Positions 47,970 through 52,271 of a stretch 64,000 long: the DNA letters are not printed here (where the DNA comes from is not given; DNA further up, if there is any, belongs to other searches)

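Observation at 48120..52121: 1333-aa single polypeptide combining a processive GT2 synthase domain, a Wzx/MOP-like multi-TM domain and a GT4 domain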

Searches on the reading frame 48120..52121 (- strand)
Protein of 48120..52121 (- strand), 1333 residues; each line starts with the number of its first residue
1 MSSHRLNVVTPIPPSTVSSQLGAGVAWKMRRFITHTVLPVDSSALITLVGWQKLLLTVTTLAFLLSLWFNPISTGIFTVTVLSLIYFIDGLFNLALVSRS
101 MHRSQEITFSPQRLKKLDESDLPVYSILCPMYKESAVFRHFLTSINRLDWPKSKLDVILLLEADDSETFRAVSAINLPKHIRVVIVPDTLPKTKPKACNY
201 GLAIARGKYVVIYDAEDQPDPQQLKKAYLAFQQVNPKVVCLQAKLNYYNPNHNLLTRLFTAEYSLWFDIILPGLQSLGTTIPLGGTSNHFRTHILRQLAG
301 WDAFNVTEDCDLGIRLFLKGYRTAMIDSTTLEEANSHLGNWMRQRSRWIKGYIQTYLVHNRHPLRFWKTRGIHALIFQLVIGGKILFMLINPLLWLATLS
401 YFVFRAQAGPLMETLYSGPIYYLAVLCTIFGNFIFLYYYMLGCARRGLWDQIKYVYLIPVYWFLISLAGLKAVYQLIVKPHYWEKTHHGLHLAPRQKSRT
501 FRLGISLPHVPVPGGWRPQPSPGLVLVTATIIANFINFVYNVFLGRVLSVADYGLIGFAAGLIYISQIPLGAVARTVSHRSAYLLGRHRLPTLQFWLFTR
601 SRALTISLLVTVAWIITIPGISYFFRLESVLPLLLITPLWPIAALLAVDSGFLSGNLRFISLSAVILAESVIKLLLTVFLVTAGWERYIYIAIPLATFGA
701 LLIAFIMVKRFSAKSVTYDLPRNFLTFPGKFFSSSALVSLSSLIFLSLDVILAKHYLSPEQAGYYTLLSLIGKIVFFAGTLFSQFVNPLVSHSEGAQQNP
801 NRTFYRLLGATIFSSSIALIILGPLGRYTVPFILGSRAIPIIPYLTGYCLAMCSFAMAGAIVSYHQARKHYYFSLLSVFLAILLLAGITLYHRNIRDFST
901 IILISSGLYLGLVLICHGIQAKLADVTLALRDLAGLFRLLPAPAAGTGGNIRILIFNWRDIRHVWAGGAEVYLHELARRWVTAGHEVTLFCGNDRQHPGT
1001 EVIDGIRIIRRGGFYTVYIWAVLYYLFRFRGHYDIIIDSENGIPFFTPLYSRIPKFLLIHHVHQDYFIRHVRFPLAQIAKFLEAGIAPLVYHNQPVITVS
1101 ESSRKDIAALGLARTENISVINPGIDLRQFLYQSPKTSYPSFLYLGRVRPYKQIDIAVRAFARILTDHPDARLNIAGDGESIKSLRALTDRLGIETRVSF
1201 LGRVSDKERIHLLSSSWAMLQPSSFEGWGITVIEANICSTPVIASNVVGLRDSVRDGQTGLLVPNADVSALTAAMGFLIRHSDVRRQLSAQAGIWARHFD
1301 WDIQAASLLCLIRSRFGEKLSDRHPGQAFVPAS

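Call 5: search_protein_families(library=pfam, proteins=[window:48120-52121:-], max_evalue=0.1)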
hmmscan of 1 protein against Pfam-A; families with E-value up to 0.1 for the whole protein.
window:48120-52121:- (1333 aa): 8 families
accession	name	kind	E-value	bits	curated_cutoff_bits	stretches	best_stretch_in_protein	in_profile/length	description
PF00534.26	Glycos_transf_1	-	1.4e-35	122.8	26.4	1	1137-1292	13-169/172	Glycosyl transferases group 1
PF13692.12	Glyco_trans_1_4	-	1e-29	104.1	27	1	1140-1280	2-141/142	Glycosyl transferases group 1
PF13632.12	Glyco_trans_2_3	-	2.4e-25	90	27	1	209-429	1-192/198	Glycosyl transferase family group 2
PF13641.12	Glyco_tranf_2_3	-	1.7e-21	77.7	27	1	125-351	3-230/230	Glycosyltransferase like family 2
PF13439.12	Glyco_transf_4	-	5.1e-18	66.1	28.5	1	967-1128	2-169/170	Glycosyltransferase Family 4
PF20706.3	GT4-conflict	-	2.8e-11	43.5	26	1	1114-1257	170-323/385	Family 4 Glycosyltransferase in conflict systems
PF13579.12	Glyco_trans_4_4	-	1.5e-10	42.1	29.7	1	967-1124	1-158/158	Glycosyl transferase 4-like domain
PF00535.33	Glycos_transf_2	-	1.9e-10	41.4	23.3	1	126-262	1-132/168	Glycosyl transferase family 2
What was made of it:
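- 50652..51980 (-): GT2 synthase core (aa ~48-490). It comprises two N-terminal TM helices (aa ~54-97), the GT-A catalytic domain, an interface helix carrying QRSRW, and C-terminal TM/interface helices. It ends with the invariant motif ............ Pfam (call 5).
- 48177..49268 (-): GT4 (GT-B fold) glycosyltransferase domain (aa ~952-1315). It begins at the conserved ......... motif. Pfam Glyco_transf_4 and Glycos_transf_1 (call 5).
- On Membrane-integrated synthase-type GT2 (BcsA/HAS/PgaC kind): Pfam GT2 models (call 5).
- On GT4 (GT-B fold) glycosyltransferases: Pfam E 5e-18 and 1.4e-35 (call 5).
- Checked: Pfam gives Glyco_tranf_2_3 at aa 125-351 (E 1.7e-21) and Glyco_trans_2_3 at aa 209-429 (E 2.4e-25) (call 5). 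Pfam gives Glyco_transf_4 at aa 967-1128 and Glycos_transf_1 at aa 1137-1292 (E 1.4e-35) (call 5).
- Tried and rejected: The 'GT4-conflict' Pfam hit (call 5) as a sign of a defence system.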

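Call 6: search_protein_families(library=ncbifam, proteins=[window:48120-52121:-], max_evalue=0.1)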
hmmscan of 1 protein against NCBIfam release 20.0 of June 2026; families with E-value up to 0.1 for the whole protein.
window:48120-52121:- (1333 aa): 48 families (the best 25 are shown)
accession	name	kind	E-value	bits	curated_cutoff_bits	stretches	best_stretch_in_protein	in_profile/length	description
TIGR03449.1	mycothiol_MshA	equivalog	1.1e-32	113.5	462.5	1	1097-1310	169-398/406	D-inositol-3-phosphate glycosyltransferase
NF041010.1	glycosy_Agl16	equivalog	2.5e-23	82.5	575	1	967-1307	15-343/352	glycosylation protein Agl16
NF041876.1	EPS_EpsE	equivalog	1.7e-22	80.2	400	1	1109-1305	179-386/389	exopolysaccharide biosynthesis GT4 family glycosyltransferase EpsE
TIGR03999.1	thiol_BshA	equivalog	8.9e-22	77.5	273.7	1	1096-1299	148-357/375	N-acetyl-alpha-D-glucosaminyl L-malate synthase BshA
TIGR03088.1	stp2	hypoth_equivalog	2e-20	73.2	409.05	1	1142-1292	197-349/374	TIGR03088 family PEP-CTERM/XrtA system glycosyltransferase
TIGR03030.1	CelA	equivalog_domain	9.3e-20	70.2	699.1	1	110-361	119-386/714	UDP-forming cellulose synthase catalytic subunit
NF038229.1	Glyco4_Geo_Pelo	equivalog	3.8e-18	65.6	400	1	1096-1293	113-313/338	GPMC system family 4 glycosyltransferase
TIGR03937.1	PgaC_IcaA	equivalog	4.8e-18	65.3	422.3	1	106-475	28-389/407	poly-beta-1,6-N-acetyl-D-glucosamine synthase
TIGR04063.1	stp3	hypoth_equivalog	6.6e-18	64.8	442.05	1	1090-1304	155-384/397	TIGR04063 family PEP-CTERM/XrtA system glycosyltransferase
NF007396.0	PRK09922.1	equivalog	6.4e-16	58.2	385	1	1098-1278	141-323/361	lipopolysaccharide 1,6-galactosyltransferase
NF046085.1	XrtY_assoc_Gly1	equivalog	1.3e-15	57.2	400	1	1096-1292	164-360/387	XrtY-associated glycosyltransferase XYAG1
NF050063.1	ProtGlycPglJ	equivalog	3.2e-15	56.2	500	1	1137-1308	192-359/363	N-acetylgalactosamine-N,N'-diacetylbacillosaminyl-diphospho-undecaprenol 4-alpha-N-acetylgalactosaminyltransferase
TIGR03111.1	glyc2_xrt_Gpos1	hypoth_equivalog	4.2e-14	52.2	363.95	1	111-484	36-415/439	TIGR03111 family XrtG-associated glycosyltransferase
TIGR02149.1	glgA_Coryne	subfamily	5.2e-14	52.2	302.4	1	1092-1283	144-357/391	glycogen synthase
NF038295.1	EPS_HpsP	equivalog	4.6e-13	48.9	550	1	1137-1309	205-381/388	hormogonium polysaccharide biosynthesis glycosyltransferase HpsP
NF047880.1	glyco_SdgA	exception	9.1e-13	47.6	800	1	1097-1292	273-467/488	serine-aspartate repeat adhesin O-glycosyltransferase SdgA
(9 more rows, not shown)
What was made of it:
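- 48177..49268 (-): The best NCBIfam hits are MshA, Agl16, EpsE and BshA, all far below their cut-offs (call 6).
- On Pel system: PelF scores 40 bits against a cut-off of 100 (call 6).
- Closest known: Membrane-integrated processive GT2 synthases. Different: NCBIfam CelA and PgaC scores are far below their cut-offs (call 6).
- The GT4 domain has a weak PelF hit (E 2.5e-10, call 6). The PelF score is 40 bits against a cut-off of 100, and many other GT4 families score higher (call 6).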

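Call 9: find_homologous_proteins(query=window:48123-52121:-, max_evalue=0.00001)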
Query window:48123-52121:- (1333 aa): 3472 proteins with E <= 0.00001 among 8000 candidates; the best 120 are listed.
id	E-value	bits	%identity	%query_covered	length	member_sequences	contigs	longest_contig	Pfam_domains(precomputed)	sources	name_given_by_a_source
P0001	0.0e+0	3026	100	100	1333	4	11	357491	PF13632.13,PF13641.13,PF00534.27,PF13579.13,PF13439.13,PF00535.33,PF20706.4,PF13692.13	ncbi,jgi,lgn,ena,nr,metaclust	ncbi:MAG: Family 2 glycosyl transferase [Candidatus Amesbacteria bacterium GW2011_GWB1_47_19]|nr:MAG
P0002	0.0e+0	1798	61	98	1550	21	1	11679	PF13632.13,PF13506.14,PF13641.13,PF00534.27,PF13579.13,PF13439.13,PF00535.33,PF20706.4,PF13692.13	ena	-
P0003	0.0e+0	1626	55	98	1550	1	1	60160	PF13632.13,PF13506.14,PF13641.13,PF00534.27,PF13579.13,PF13439.13,PF00535.33,PF20706.4,PF13692.13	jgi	jgi:glycosyltransferase XagB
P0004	0.0e+0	1624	54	98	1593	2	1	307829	PF13632.13,PF13641.13,PF00534.27,PF13579.13,PF13439.13,PF00535.33,PF20706.4,PF13692.13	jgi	-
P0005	0.0e+0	1586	54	98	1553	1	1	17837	PF13632.13,PF10111.15,PF13506.14,PF13641.13,PF00534.27,PF13579.13,PF13524.13,PF13439.13,PF00535.33,PF20706.4,PF13692.13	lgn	-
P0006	0.0e+0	1586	53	99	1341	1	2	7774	PF13632.13,PF13641.13,PF00534.27,PF13579.13,PF13439.13,PF00535.33,PF20706.4,PF13692.13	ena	-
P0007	0.0e+0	1578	54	99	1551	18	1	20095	PF13632.13,PF13641.13,PF00534.27,PF13579.13,PF13439.13,PF00535.33,PF20706.4,PF13692.13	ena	-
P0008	0.0e+0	1574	53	98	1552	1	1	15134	PF13632.13,PF10111.15,PF13506.14,PF13641.13,PF00534.27,PF13579.13,PF13439.13,PF00535.33,PF20706.4,PF13692.13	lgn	-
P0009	0.0e+0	1566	54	98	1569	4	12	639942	PF13632.13,PF13506.14,PF13641.13,PF00534.27,PF13579.13,PF13439.13,PF00535.33,PF20706.4,PF13692.13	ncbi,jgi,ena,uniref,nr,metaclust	ncbi:hypothetical protein A2634_05175 [Candidatus Amesbacteria bacterium RIFCSPHIGHO2_01_FULL_48_32]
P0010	0.0e+0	1557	54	98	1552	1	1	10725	PF13632.13,PF13506.14,PF13641.13,PF00534.27,PF13579.13,PF13439.13,PF00535.33,PF20706.4,PF13692.13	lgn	-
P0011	0.0e+0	1551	53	99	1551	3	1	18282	PF13632.13,PF10111.15,PF13641.13,PF00534.27,PF13439.13,PF00535.33,PF20706.4,PF13692.13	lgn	-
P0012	0.0e+0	1546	53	98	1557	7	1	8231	PF13632.13,PF13641.13,PF00534.27,PF13579.13,PF13439.13,PF00535.33,PF20706.4,PF13692.13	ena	-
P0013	0.0e+0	1538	51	98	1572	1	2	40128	PF13632.13,PF10111.15,PF13506.14,PF13641.13,PF00534.27,PF13579.13,PF13439.13,PF00535.33,PF20706.4,PF13692.13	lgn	-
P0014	0.0e+0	1537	52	98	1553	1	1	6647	PF13632.13,PF13506.14,PF13641.13,PF00534.27,PF13579.13,PF13439.13,PF00535.33,PF20706.4,PF13692.13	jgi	jgi:cellulose synthase/poly-beta-1,6-N-acetylglucosamine synthase-like glycosyltransferase/glycosylt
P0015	0.0e+0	1537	52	99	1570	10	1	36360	PF13632.13,PF13506.14,PF13641.13,PF00534.27,PF13579.13,PF13439.13,PF00535.33,PF20706.4,PF13692.13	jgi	-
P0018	0.0e+0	1529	52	98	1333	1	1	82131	PF13632.13,PF13641.13,PF00534.27,PF13579.13,PF13439.13,PF00535.33,PF20706.4,PF13692.13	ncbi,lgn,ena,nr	ncbi:MAG: family 2 glycosyl transferase [Microgenomates group bacterium Gr01-1014_16]|nr:MAG: family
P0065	0.0e+0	1457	50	99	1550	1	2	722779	PF13632.13,PF10111.15,PF13506.14,PF13641.13,PF00534.27,PF13579.13,PF13439.13,PF00535.33,PF20706.4,PF13692.13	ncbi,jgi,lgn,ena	-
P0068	0.0e+0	1455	50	98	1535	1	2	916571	PF13632.13,PF13506.14,PF13641.13,PF00534.27,PF13579.13,PF13439.13,PF00535.33,PF20706.4,PF13692.13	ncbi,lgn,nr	ncbi:glycosyltransferase [Candidatus Woesebacteria bacterium]|nr:glycosyltransferase [Candidatus Woe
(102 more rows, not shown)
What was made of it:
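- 48120..52121 (-): Whole ORF, 1333 aa plus stop: GT2syn - linker - MOP - GT4. The sequence is 100% identical to an NCBI protein of Candidatus Amesbacteria bacterium GW2011_GWB1_47_19 and was seen on 11 contigs (call 9).
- Checked: The same collinear architecture recurs in 120 listed protein clusters at 48-61% identity and 91-100% coverage, of which 117 cover at least 97% (call 9).
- The identical protein occurs on 11 contigs from several sources (call 9).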

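Call 36: find_encoding_contigs(protein=P0009, flank=10000, max_places=2)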
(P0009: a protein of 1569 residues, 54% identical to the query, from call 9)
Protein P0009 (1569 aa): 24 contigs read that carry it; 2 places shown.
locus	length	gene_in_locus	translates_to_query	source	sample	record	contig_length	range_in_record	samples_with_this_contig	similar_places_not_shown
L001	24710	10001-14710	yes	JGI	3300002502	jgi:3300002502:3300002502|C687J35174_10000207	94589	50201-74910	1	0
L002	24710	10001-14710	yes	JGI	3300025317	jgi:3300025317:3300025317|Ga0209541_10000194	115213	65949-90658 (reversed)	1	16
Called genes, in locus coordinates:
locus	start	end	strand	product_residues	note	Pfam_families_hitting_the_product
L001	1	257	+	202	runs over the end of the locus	PF00081:Sod_Fe_N, PF02777:Sod_Fe_C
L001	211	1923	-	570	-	PF00009:GTP_EFTU, PF22042:EF-G_D2, PF03144:GTP_EFTU_D2, PF00679:EFG_C, PF21018:BipA_C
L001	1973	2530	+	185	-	PF04542:Sigma70_r2, PF08281:Sigma70_r4_2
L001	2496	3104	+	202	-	PF00730:HhH-GPD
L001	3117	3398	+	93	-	-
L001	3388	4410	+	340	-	PF01368:DHH, PF02272:DHHA1 (weak)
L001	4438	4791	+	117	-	-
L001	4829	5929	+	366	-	PF03462:PCRF, PF00472:RF-1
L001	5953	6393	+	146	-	-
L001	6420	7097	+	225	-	PF02463:SMC_N (faint), PF13191:AAA_16 (weak), PF00005:ABC_tran, PF13304:AAA_21 (faint)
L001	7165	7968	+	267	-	PF18075:FtsX_ECD, PF02687:FtsX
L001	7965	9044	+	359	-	PF01551:Peptidase_M23 (weak)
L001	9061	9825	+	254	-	-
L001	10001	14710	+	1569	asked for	PF00535:Glycos_transf_2, PF00535:Glycos_transf_2, PF13641:Glyco_tranf_2_3, PF13632:Glyco_trans_2_3, PF13439:Glyco_transf_4, PF13579:Glyco_trans_4_4, PF00534:Glycos_transf_1, PF20706:GT4-conflict, +3 more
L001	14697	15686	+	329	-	-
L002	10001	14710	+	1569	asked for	PF00535:Glycos_transf_2, PF00535:Glycos_transf_2, PF13641:Glyco_tranf_2_3, PF13632:Glyco_trans_2_3, PF13439:Glyco_transf_4, PF13579:Glyco_trans_4_4, PF00534:Glycos_transf_1, PF20706:GT4-conflict, +3 more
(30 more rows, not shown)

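Call 37: find_encoding_contigs(protein=P0068, flank=10000, max_places=1)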
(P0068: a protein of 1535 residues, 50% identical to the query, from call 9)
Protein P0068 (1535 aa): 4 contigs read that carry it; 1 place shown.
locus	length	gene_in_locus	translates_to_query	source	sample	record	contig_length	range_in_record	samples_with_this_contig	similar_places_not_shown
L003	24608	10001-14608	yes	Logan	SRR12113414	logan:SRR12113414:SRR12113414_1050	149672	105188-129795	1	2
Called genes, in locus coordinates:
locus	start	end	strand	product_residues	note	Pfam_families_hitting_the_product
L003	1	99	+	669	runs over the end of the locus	PF04851:ResIII, PF17757:UvrB_inter, PF27431:UvrB_3rd, PF00271:Helicase_C, PF12344:UvrB, PF02151:UVR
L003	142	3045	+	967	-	PF00005:ABC_tran (faint), PF02463:SMC_N (faint), PF13304:AAA_21 (faint), PF13481:AAA_25 (faint), PF13555:AAA_29 (faint), PF20703:nSTAND1 (faint), PF17760:UvrA_inter, PF17755:UvrA_DNA-bind, +2 more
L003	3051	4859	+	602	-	PF01841:Transglut_core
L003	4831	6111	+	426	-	PF01541:GIY-YIG, PF08459:UvrC_RNaseH_dom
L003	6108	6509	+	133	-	PF04020:Phage_holin_4_2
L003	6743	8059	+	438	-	PF00496:SBP_bac_5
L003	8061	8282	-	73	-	-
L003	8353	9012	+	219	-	PF00160:Pro_isomerase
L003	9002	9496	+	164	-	PF00300:His_Phos_1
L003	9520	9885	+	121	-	PF00072:Response_reg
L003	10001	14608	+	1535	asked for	PF00535:Glycos_transf_2, PF00535:Glycos_transf_2, PF13641:Glyco_tranf_2_3, PF13632:Glyco_trans_2_3, PF13439:Glyco_transf_4, PF00534:Glycos_transf_1, PF13692:Glyco_trans_1_4, PF20706:GT4-conflict, +2 more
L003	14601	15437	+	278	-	PF01636:APH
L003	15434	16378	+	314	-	-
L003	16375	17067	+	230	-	PF13489:Methyltransf_23, PF08242:Methyltransf_12 (weak), PF08241:Methyltransf_11, PF13847:Methyltransf_31 (weak)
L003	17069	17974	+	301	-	PF00535:Glycos_transf_2, PF10111:Glyco_tranf_2_2 (weak), PF13641:Glyco_tranf_2_3, PF13632:Glyco_trans_2_3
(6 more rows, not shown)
